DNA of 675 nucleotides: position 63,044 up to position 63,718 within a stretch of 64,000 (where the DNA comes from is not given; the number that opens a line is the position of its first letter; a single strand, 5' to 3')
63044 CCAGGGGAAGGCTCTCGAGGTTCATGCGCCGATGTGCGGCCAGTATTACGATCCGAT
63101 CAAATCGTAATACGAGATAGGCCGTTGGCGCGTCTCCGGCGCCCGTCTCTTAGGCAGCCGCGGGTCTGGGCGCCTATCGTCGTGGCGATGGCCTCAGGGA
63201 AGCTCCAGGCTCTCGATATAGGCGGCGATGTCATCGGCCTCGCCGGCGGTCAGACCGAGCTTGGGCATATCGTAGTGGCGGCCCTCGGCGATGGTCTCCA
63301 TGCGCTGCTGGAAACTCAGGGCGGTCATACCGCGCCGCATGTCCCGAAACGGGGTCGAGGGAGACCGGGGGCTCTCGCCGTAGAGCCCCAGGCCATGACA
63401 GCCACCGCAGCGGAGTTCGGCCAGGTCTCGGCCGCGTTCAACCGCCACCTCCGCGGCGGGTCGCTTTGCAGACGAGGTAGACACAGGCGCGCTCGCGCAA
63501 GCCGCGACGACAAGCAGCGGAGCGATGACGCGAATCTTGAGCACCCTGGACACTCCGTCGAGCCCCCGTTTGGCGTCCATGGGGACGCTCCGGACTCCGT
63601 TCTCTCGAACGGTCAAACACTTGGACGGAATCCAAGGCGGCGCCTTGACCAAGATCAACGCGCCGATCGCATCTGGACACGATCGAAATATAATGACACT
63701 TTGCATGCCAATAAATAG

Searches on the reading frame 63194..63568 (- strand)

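Call 52: search_protein_families(library=pfam, proteins=[window:63194-63568:-])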
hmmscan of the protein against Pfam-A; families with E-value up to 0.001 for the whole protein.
window:63194-63568:- (124 aa): 2 families
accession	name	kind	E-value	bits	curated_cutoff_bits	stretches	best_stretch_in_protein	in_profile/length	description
PF00034.26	Cytochrom_C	-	1e-05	27.2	21.3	1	43-121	1-89/90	Cytochrome c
PF13442.11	Cytochrome_CBB3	-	2.7e-05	24.8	27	1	42-118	2-68/68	Cytochrome C oxidase, cbb3-type, subunit III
